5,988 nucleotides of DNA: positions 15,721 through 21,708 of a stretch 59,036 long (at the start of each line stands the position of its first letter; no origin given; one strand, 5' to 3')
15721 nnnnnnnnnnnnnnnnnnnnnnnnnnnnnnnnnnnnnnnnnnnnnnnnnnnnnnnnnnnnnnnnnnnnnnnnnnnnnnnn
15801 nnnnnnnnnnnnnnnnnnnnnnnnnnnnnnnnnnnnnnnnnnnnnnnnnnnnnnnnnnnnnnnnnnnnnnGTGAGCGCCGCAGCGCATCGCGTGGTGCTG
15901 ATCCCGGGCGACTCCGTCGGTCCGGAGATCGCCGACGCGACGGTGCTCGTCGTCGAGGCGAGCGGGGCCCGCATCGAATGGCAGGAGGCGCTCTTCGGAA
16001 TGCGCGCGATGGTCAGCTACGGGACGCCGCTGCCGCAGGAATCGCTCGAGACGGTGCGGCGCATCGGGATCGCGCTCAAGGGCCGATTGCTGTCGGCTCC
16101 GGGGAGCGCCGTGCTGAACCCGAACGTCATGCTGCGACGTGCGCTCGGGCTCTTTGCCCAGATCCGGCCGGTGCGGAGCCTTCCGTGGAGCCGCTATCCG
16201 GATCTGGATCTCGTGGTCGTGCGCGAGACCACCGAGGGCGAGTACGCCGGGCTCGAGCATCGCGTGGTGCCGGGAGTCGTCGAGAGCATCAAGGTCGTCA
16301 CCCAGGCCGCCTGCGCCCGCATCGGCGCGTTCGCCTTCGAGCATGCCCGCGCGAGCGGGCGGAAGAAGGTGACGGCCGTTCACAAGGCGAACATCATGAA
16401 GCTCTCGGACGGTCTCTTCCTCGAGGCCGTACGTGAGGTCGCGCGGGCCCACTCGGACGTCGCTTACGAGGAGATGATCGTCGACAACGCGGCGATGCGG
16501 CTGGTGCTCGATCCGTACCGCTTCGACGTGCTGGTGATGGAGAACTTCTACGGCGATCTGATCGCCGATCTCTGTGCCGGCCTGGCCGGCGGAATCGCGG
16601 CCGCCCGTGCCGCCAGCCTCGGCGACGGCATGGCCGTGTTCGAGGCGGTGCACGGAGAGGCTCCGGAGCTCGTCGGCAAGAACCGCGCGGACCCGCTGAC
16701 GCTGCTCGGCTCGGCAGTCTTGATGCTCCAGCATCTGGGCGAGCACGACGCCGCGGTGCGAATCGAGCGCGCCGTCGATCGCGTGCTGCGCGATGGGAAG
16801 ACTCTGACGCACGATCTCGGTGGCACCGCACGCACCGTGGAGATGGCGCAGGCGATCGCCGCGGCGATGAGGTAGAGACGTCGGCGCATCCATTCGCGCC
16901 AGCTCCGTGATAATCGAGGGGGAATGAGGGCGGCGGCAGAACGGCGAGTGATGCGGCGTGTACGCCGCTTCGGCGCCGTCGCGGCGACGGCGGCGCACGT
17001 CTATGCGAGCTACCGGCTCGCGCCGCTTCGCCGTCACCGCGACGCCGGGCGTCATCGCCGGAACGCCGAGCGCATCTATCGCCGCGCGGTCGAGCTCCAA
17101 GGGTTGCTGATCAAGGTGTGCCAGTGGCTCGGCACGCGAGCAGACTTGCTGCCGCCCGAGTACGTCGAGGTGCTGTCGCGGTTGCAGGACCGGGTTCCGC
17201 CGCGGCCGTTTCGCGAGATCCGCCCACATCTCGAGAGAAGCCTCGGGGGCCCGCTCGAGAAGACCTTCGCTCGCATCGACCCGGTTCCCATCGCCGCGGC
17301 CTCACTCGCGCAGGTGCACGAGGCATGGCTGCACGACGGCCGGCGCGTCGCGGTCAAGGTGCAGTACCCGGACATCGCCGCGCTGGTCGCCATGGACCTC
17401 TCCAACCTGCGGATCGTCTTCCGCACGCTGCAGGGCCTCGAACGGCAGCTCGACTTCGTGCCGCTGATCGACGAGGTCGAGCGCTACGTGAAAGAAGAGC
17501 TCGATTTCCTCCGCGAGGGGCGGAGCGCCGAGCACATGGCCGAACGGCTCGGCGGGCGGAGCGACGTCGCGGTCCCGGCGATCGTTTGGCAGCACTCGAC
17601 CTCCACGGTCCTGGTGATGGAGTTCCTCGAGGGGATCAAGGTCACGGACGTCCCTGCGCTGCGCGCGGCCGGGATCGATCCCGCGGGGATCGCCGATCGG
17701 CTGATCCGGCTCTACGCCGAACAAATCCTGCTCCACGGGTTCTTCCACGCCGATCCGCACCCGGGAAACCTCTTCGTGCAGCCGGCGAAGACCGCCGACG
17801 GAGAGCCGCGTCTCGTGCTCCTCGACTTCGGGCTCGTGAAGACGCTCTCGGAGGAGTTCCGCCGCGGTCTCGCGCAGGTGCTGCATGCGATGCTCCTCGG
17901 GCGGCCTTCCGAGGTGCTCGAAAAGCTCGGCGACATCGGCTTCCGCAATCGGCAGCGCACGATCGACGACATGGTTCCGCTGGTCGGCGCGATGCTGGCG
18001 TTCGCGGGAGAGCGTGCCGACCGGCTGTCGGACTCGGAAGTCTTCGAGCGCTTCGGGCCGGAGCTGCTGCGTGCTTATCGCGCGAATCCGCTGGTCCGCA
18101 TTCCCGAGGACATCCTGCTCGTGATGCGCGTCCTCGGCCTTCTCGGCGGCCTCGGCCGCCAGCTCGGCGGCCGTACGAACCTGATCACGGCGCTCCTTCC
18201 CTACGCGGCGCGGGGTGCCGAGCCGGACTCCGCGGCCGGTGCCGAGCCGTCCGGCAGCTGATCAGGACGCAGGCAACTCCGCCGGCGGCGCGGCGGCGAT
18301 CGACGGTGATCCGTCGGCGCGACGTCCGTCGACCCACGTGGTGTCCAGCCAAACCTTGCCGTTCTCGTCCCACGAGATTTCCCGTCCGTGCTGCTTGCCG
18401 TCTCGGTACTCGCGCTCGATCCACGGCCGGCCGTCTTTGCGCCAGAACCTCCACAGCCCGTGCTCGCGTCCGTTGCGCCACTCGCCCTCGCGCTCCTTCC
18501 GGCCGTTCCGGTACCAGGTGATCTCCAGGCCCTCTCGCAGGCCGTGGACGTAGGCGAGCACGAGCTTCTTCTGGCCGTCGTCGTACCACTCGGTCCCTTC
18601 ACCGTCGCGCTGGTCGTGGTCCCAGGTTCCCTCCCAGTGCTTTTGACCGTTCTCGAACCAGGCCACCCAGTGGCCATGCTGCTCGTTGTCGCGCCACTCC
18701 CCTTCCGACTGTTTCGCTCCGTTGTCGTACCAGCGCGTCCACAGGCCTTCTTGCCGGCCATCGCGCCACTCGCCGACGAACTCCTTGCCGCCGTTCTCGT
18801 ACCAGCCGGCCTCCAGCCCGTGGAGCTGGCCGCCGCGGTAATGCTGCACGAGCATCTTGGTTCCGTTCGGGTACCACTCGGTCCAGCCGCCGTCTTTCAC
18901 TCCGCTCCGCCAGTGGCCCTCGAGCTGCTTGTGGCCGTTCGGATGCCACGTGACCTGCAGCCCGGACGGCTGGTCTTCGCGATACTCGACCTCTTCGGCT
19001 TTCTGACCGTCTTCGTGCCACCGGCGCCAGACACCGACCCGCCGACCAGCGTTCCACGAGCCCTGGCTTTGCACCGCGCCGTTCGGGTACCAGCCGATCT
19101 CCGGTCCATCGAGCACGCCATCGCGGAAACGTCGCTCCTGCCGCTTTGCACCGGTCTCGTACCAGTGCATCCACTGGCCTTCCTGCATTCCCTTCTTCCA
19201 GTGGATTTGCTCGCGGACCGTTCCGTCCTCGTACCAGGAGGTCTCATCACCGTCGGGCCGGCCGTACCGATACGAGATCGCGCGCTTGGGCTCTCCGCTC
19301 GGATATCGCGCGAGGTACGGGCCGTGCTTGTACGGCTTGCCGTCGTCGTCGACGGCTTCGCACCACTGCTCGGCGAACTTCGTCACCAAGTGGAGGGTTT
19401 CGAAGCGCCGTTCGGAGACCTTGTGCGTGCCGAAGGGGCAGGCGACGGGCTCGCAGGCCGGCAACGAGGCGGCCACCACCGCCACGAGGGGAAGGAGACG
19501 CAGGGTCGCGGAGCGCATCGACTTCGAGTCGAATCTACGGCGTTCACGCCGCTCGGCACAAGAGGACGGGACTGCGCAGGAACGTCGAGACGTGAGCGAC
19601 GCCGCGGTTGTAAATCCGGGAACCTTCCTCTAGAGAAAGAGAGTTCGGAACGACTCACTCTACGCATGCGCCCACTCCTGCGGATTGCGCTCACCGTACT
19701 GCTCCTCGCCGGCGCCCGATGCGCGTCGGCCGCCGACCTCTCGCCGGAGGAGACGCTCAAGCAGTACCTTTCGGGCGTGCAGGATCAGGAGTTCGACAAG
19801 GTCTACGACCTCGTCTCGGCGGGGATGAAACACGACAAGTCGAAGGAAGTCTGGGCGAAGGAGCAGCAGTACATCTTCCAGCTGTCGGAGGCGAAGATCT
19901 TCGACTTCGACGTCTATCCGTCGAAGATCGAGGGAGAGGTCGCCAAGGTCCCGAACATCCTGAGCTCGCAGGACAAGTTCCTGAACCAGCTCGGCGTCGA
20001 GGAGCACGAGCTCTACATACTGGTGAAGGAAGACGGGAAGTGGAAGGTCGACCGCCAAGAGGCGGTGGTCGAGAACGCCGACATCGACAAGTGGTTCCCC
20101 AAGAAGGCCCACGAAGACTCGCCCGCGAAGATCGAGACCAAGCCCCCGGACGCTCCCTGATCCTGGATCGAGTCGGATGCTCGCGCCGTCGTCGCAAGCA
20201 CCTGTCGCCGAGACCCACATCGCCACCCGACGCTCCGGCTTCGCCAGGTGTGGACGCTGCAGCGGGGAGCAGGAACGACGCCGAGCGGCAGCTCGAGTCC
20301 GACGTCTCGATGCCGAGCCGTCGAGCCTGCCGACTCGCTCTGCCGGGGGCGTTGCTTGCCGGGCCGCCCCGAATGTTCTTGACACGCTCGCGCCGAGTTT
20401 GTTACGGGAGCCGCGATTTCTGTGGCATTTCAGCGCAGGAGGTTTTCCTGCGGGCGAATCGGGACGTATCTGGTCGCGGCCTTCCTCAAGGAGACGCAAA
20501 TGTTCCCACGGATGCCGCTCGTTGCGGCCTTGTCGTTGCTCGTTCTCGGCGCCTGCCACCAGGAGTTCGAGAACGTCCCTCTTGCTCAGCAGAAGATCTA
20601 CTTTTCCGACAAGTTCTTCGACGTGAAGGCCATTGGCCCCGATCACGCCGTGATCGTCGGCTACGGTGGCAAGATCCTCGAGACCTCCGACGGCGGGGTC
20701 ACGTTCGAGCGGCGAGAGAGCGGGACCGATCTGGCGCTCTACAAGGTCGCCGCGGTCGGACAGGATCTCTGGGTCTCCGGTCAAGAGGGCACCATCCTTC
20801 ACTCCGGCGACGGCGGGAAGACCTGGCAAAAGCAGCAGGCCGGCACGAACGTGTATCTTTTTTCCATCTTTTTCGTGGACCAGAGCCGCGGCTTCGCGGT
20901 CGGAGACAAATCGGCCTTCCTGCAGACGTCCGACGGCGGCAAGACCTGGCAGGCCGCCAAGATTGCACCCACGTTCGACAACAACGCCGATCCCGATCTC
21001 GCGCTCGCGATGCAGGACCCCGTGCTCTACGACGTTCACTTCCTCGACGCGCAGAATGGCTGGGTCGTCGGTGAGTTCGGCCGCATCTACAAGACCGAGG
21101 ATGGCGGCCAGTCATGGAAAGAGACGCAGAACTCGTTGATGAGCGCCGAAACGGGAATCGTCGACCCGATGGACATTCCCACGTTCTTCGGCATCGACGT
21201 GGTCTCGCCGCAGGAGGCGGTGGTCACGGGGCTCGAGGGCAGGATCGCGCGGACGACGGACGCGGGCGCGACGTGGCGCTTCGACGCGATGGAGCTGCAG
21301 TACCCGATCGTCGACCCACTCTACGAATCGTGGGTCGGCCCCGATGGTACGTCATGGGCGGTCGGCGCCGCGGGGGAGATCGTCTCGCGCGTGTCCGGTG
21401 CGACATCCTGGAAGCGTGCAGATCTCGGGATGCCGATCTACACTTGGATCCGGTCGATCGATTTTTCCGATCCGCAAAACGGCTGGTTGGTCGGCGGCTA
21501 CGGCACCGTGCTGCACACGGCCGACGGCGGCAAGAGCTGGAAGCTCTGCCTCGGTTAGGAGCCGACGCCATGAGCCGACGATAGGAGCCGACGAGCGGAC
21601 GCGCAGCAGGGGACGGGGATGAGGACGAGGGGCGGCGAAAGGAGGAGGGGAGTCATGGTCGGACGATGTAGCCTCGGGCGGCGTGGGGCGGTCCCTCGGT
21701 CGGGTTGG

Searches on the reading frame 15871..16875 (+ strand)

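Call 13: search_protein_families(library=pfam, proteins=[window:15871-16875:+], max_evalue=0.00001)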
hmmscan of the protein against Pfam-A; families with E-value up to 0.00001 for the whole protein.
window:15871-16875:+ (334 aa): 1 family
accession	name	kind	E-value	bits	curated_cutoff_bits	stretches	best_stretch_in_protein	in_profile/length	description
PF00180.25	Iso_dh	-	7.1e-82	275.9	27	1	8-328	2-347/348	Isocitrate/isopropylmalate dehydrogenase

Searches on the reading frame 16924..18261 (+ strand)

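Call 13: search_protein_families(library=pfam, proteins=[window:16924-18261:+], max_evalue=0.00001)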
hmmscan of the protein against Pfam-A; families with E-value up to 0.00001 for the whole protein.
window:16924-18261:+ (445 aa): 1 family
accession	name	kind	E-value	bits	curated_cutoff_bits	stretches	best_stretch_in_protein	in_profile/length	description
PF03109.22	ABC1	-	4.3e-77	259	22.9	1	86-327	1-236/244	ABC1 atypical kinase-like domain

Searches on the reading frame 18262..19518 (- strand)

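Call 13: search_protein_families(library=pfam, proteins=[window:18262-19518:-], max_evalue=0.00001)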
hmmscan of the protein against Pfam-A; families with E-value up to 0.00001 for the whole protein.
window:18262-19518:- (418 aa): 2 families
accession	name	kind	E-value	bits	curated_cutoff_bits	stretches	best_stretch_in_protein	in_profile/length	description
PF07661.19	MORN_2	-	1.8e-31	104.9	29.6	0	89-108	2-21/22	MORN repeat variant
PF07202.18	Tcp10_C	-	7.2e-06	26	36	0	330-343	21-34/35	T-complex protein 10 C-terminus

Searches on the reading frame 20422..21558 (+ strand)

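Call 13: search_protein_families(library=pfam, proteins=[window:20422-21558:+], max_evalue=0.00001)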
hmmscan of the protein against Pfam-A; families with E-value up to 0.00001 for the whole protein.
window:20422-21558:+ (378 aa): 3 families
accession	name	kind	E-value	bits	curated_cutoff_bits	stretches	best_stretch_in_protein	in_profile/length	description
PF14870.12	PSII_BNR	-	1.6e-39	136.4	27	4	53-137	8-96/303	Photosynthesis system II assembly factor YCF48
PF15902.12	Sortilin-Vps10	-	6.4e-10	38.8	33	1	124-241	2-118/446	Sortilin, neurotensin receptor 3,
PF02012.26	BNR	-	2.6e-09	36.1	27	0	169-177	3-11/12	BNR/Asp-box repeat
